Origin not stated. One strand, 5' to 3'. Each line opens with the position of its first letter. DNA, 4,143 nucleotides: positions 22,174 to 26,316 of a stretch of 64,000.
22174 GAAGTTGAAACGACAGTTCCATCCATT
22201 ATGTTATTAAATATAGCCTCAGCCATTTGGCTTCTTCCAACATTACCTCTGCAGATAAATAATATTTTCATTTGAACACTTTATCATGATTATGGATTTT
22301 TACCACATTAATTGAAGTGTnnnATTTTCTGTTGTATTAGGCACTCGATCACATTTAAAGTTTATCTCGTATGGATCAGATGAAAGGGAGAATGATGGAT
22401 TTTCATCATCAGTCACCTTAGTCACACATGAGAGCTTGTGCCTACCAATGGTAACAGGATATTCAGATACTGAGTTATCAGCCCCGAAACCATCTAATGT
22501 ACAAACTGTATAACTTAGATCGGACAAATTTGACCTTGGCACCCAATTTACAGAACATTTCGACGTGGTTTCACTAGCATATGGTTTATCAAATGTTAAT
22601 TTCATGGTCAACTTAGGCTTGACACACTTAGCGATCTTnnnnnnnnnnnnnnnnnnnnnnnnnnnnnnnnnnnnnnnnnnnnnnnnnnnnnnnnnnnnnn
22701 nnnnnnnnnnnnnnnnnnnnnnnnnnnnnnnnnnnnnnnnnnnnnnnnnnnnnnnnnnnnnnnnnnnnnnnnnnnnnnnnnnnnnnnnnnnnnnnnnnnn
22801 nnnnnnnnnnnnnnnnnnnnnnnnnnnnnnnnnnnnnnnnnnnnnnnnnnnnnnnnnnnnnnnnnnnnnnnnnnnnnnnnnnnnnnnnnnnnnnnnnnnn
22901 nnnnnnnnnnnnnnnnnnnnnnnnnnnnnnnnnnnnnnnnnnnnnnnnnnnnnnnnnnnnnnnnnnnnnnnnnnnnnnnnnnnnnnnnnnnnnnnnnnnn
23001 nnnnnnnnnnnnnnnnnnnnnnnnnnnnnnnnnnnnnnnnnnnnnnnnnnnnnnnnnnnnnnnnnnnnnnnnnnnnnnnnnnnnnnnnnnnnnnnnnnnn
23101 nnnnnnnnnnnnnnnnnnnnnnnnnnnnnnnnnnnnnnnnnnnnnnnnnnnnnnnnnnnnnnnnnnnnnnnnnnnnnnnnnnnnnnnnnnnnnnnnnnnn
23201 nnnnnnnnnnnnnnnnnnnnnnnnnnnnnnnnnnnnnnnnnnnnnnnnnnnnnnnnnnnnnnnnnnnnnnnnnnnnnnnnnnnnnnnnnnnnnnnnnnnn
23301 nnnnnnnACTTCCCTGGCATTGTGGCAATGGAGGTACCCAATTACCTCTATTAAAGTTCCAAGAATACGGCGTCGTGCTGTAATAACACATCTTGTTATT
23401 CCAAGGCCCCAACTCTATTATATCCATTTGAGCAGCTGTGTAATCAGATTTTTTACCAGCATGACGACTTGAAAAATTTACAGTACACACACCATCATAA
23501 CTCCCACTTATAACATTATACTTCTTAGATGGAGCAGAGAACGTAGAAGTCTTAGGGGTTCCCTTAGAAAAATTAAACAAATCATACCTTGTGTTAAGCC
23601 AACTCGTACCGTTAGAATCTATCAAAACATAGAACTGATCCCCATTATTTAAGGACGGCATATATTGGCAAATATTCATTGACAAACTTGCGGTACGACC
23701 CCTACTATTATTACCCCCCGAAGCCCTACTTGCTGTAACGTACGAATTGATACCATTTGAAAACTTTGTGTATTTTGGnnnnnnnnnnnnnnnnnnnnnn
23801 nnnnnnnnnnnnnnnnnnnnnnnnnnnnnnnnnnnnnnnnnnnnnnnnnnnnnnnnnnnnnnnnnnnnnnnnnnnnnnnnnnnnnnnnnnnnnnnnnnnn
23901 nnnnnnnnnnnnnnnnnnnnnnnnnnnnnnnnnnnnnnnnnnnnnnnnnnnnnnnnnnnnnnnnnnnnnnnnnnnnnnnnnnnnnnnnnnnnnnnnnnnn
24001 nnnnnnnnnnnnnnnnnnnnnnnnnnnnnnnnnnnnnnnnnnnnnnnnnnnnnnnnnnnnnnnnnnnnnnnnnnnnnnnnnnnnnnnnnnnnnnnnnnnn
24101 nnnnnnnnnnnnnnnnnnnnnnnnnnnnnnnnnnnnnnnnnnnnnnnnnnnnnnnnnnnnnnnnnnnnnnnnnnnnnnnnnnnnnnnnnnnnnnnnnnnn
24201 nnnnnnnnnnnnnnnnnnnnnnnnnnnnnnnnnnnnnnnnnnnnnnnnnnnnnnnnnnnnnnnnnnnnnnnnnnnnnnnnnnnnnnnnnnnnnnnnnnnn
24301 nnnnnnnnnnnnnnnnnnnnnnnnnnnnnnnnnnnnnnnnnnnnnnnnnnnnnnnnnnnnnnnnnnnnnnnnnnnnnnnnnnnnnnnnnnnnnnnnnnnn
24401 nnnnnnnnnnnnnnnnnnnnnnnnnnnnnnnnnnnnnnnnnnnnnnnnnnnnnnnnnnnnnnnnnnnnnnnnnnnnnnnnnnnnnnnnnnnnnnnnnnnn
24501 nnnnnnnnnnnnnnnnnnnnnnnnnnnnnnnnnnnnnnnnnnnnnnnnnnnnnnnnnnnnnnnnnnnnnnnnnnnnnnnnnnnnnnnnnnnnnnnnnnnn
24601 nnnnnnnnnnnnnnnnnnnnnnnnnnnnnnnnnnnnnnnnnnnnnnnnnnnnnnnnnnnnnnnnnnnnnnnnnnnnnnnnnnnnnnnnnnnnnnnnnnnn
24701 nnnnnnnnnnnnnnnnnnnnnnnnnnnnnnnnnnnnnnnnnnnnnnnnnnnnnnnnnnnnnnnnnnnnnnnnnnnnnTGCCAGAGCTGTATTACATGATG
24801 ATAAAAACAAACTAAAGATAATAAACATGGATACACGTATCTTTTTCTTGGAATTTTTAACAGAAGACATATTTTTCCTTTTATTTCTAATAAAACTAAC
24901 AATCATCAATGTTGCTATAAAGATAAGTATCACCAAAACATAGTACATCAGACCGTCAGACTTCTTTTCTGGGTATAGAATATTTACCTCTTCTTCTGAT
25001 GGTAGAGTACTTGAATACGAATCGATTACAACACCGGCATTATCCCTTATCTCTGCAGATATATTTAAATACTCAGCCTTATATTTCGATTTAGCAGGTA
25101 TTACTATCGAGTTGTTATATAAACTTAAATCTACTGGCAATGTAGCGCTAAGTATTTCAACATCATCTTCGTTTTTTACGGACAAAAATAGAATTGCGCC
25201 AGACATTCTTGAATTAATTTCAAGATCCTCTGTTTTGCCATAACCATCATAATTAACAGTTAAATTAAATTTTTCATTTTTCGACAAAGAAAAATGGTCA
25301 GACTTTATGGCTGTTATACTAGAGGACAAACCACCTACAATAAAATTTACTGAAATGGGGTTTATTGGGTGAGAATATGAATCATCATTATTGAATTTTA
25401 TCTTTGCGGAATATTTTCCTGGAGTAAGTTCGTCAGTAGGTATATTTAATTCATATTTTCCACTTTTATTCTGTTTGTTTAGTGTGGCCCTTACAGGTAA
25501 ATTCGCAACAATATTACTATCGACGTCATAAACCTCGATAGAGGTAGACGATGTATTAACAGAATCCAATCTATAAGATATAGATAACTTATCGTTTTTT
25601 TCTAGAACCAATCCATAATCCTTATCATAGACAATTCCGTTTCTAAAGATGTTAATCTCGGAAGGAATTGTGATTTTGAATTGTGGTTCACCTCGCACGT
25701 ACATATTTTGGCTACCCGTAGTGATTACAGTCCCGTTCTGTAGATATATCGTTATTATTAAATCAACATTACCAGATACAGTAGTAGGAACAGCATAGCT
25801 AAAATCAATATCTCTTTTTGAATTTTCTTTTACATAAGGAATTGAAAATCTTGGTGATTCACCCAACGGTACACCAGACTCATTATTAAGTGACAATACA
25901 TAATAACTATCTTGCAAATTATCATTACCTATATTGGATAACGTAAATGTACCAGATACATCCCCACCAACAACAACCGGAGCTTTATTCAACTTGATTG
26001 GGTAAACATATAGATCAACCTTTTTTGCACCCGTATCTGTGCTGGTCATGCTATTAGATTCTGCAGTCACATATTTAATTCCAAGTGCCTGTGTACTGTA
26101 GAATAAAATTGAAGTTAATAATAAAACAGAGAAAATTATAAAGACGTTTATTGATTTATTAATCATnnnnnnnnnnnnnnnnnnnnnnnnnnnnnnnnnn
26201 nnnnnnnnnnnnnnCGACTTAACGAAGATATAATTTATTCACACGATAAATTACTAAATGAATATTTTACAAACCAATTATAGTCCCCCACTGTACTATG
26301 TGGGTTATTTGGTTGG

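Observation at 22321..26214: Giant Cys-rich surface protein with an internal TM pair and a lipobox-like motif, placed next to the pilus locus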

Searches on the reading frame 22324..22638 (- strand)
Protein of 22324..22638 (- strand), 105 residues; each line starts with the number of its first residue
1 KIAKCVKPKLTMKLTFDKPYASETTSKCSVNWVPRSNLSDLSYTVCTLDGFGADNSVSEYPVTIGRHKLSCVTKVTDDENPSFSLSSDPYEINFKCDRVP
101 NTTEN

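Call 82: find_homologous_proteins(query=A8, max_evalue=0.001)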
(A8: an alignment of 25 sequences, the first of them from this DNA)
Query A8 (25 sequences) (105 aa, profile of the alignment): 1 proteins with E <= 0.001 among 225 candidates.
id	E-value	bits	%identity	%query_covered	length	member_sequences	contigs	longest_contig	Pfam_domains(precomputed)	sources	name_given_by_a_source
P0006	1.5e-20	91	100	100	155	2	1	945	-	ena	-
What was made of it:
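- Tried and rejected: Terminal-domain profile search (A8, call 82): only 225 candidates, and it returned one fragment of the window protein.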

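Call 86: find_related_loci(query=A9, collection=metagenome_contigs, flank=9000)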
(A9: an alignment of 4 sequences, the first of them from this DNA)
Query A9 (105 aa) in metagenome_contigs; peptide patterns used: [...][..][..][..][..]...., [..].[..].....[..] (x = any residue, [..] = any of these).
122 stretches matched a pattern; 2 encode a relative of the query (tblastn E <= 1e-3); 2 distinct loci.
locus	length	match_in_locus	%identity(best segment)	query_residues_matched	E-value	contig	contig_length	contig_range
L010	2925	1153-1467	57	1-105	8e-40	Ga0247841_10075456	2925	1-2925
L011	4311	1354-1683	40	2-105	5e-23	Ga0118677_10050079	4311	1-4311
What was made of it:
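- Tried and rejected: A9 returned two short contigs (call 86).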

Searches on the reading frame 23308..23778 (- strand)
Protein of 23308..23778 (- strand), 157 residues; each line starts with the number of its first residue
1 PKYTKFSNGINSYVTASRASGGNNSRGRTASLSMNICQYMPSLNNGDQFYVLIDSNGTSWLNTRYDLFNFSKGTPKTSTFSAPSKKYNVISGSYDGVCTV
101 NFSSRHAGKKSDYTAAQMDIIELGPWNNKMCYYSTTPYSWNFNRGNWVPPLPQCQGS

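Call 61: search_solved_structures(query=A5, max_evalue=1)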
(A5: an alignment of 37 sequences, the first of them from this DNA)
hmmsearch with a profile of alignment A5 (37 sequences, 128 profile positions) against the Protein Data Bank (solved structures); distinct sequences matched with E-value up to 1: 1.
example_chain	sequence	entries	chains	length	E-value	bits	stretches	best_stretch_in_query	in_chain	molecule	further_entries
7nek_A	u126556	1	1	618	0.41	13.8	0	42-118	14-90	RagB SusD domain containing protein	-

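Call 66: predict_structure(alignment_id=A5)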
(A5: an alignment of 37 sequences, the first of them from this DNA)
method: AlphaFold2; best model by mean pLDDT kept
length: 157 residues; sequences in the alignment: 37
mean_pLDDT: 85.1   pTM: 0.81
mean pLDDT of the five models: 85.1, 84.0, 83.6, 83.7, 83.4
residues with pLDDT >= 90: 79; 70-90: 51; 50-70: 23; < 50: 4
segments of 3 or more residues with pLDDT < 50: 1-3
pLDDT, mean of each block of 10 residues (from residue 1): 53 66 65 95 96 91 92 97 90 98 89 83 92 83 88 82
secondary structure, 60 per line:
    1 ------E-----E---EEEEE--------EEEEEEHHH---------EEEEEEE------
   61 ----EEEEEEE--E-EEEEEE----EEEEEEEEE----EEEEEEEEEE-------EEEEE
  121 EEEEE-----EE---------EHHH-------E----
elements in order: E17-21 E30-35 E48-54 E65-71 E76-81 E86-94 E99-108 E116-125
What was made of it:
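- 23308..23778 (-): Repeat domain copy 2, residues 797-953, an eight-stranded beta-sandwich. AlphaFold2 pLDDT 85.1, pTM 0.81 (call 66).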

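Call 78: fold_search(model_id=the predicted structure, library=viral)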
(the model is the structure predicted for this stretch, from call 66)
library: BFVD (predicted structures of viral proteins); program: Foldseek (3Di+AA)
matches with E <= 10: 1475; with E <= 0.001: 1
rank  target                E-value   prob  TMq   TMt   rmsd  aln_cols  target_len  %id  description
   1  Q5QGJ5                2.5e-04  1.00  0.40  0.17   5.9       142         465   11  (no name in the UniProt tables at hand)
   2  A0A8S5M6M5            1.6e-03  0.98  0.29  0.38  10.3       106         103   14  Uncharacterized protein [Siphoviridae sp. ct73V17]
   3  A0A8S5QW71            1.7e-03  0.54  0.24  0.11  17.0       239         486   10  Uncharacterized protein [Siphoviridae sp. ctzSN25]
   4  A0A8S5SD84            2.9e-03  0.98  0.31  0.35   8.0       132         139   12  Uncharacterized protein [Siphoviridae sp. ctt1f11]
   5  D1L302                3.9e-03  0.80  0.26  0.09  14.0       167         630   10  Depolymerase, capsule K63-specific [Klebsiella phage KP34]
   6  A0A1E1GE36            5.6e-03  1.00  0.49  0.09   6.4       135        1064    7  (no name in the UniProt tables at hand)
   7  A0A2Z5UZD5            5.9e-03  0.98  0.37  0.30   6.3       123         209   13  Uncharacterized protein [Heliothis virescens ascovirus 3j]
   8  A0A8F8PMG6            7.0e-03  0.51  0.22  0.21  14.8       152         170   10  Uncharacterized protein [Clandestinovirus]
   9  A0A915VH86            9.1e-03  0.66  0.27  0.14  13.3       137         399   11  (no name in the UniProt tables at hand)
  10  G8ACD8                1.1e-02  0.23  0.15  0.12  17.4       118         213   10  (no name in the UniProt tables at hand)
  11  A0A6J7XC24            1.3e-02  0.28  0.17  0.15  15.6       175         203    8  Uncharacterized protein [uncultured Caudovirales phage]
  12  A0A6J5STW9            1.5e-02  0.28  0.18  0.06  17.5       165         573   10  Uncharacterized protein [uncultured Caudovirales phage]
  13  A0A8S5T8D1            1.7e-02  0.72  0.31  0.32   8.3       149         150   11  Uncharacterized protein [Podoviridae sp. ctU557]
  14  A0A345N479            1.8e-02  0.66  0.28  0.27  13.9       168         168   10  (no name in the UniProt tables at hand)
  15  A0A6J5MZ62            1.8e-02  0.25  0.18  0.16  15.5       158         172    4  Uncharacterized protein [uncultured Caudovirales phage]
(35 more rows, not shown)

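Call 79: fold_search(model_id=the predicted structure, library=pdb)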
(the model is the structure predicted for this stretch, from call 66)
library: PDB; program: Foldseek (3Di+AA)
matches with E <= 10: 1225; with E <= 0.001: 0
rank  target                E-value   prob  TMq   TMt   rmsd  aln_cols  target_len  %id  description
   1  5j0f_A                3.6e-02  0.66  0.27  0.33   7.2       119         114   11  Monomeric Human Cu,Zn Superoxide dismutase, loops IV and VII deleted, apo form, circular permutant P4/5 (released 2017-02-01)
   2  2a71_D                3.8e-02  0.21  0.23  0.18  13.4       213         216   11  Crystal structure of Emp47p carbohydrate recognition domain (CRD), orthorhombic crystal form (released 2006-01-31)
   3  5ykv_B                6.1e-02  0.16  0.18  0.20  13.7       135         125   11  The crystal structure of Macrobrachium rosenbergii nodavirus P-domain (released 2018-10-24)
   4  5ykv_A                6.5e-02  0.18  0.17  0.21  13.7       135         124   11  The crystal structure of Macrobrachium rosenbergii nodavirus P-domain (released 2018-10-24)
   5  5ykx_A                8.0e-02  0.30  0.24  0.29  12.7       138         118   10  The crystal structure of Macrobrachium rosenbergii nodavirus P-domain with Cd ion (released 2018-10-24)
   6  3jqw_C                8.5e-02  0.25  0.22  0.26  11.0       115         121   10  Crystal structure of Clostridium histolyticum colH collagenase collagen-binding domain 3 at 2 Angstrom resolution in p (released 2010-09-29)
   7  7ay3                  9.4e-02  0.16  0.22  0.25  13.6       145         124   10  Crystal structure of the CBM36-1 domain of a multidomain xylanase from the hindgut metagenome of Trinervitermes trinervo (released 2020-11-18)
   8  5t7p_A                9.4e-02  0.11  0.18  0.14  16.6       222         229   11  Crystal structure of Pisum arvense lectin (PAL) complexed with X-Man (released 2017-08-09)
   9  5nc1_A                1.2e-01  0.10  0.18  0.15  17.5       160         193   10  Structure of the distal domain of mouse adenovirus 2 fibre bound to N-acetyl-glucosamine (released 2018-03-14)
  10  2a71_A                1.4e-01  0.18  0.25  0.20  12.6       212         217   11  Crystal structure of Emp47p carbohydrate recognition domain (CRD), orthorhombic crystal form (released 2006-01-31)
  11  8ftm_B                1.5e-01  0.14  0.17  0.06  11.3       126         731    9  Setx-ssRNA-ADP-SO4 complex (released 2023-10-25)
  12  6q5u_R                1.5e-01  0.11  0.19  0.22  12.9       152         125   13  High resolution electron cryo-microscopy structure of the bacteriophage PR772 (released 2019-06-19)
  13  9ukm_A                1.6e-01  0.30  0.31  0.15  10.9       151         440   10  Cryo-EM structure of bacteriophage P1 head (released 2025-10-22)
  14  2k2s_A                1.6e-01  0.09  0.18  0.20  16.3       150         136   11  structure of the MIC1-GLD/MIC6-EGF complex from Toxoplasma gondii (released 2009-02-24)
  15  5hzt_K                1.7e-01  0.05  0.13  0.11  18.2       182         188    9  Crystal structure of Dronpa-Cu2+ (released 2017-03-15)
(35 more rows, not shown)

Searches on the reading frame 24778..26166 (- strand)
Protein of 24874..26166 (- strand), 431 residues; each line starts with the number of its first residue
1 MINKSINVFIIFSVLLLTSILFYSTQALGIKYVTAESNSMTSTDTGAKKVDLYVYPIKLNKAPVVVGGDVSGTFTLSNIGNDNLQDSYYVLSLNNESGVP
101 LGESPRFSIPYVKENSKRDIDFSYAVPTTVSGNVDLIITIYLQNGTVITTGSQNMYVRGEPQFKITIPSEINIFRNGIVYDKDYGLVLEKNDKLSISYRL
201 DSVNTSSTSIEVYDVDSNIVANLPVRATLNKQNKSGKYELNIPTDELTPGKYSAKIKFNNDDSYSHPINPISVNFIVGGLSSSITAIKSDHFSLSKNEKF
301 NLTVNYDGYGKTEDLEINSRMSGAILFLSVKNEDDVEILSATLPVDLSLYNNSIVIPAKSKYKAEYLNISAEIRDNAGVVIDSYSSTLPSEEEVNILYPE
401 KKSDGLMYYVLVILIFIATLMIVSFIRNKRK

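Call 4: search_protein_families(library=pfam, proteins=[window:24874-26166:-], max_evalue=1)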
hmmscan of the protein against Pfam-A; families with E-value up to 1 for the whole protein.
window:24874-26166:- (431 aa): 5 families
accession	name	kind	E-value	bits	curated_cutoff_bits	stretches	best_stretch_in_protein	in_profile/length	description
PF18962.6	Por_Secre_tail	-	0.002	18.8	27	1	191-263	7-69/75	Secretion system C-terminal sorting domain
PF16583.11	ZirS_C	-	0.0038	17.3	26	1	209-263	68-122/145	Zinc-regulated secreted antivirulence protein C-terminal domain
PF16137.10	DUF4845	-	0.092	14.1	27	0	111-138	56-83/85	Domain of unknown function (DUF4845)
PF23934.1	DUF7270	-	0.11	12.5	27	1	121-179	69-129/212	Domain of unknown function (DUF7270)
PF15632.11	ATPgrasp_Ter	-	0.17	12.1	29.1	1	297-326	63-91/131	ATP-grasp in the biosynthetic pathway with Ter operon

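Call 25: find_homologous_proteins(query=A3, max_evalue=0.01)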
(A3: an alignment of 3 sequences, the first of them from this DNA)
Query A3 (3 sequences): 8000 candidates shared short words with the query, none scored E <= 0.01.
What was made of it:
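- Tried and rejected: N-module profile search (A3, call 25): no hits at all, not even self.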

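Call 60: search_solved_structures(query=A3, max_evalue=1)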
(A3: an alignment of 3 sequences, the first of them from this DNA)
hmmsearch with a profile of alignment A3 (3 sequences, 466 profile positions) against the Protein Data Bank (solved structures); distinct sequences matched with E-value up to 1: 1.
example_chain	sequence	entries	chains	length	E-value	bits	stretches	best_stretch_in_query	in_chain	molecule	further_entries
3f0n_A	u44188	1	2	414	0.7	11.6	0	150-218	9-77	MEVALONATE PYROPHOSPHATE DECARBOXYLASE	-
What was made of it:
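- On Ig-like / CARDB-type beta-sandwich repeats in the N module: There is no PDB match (call 60).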
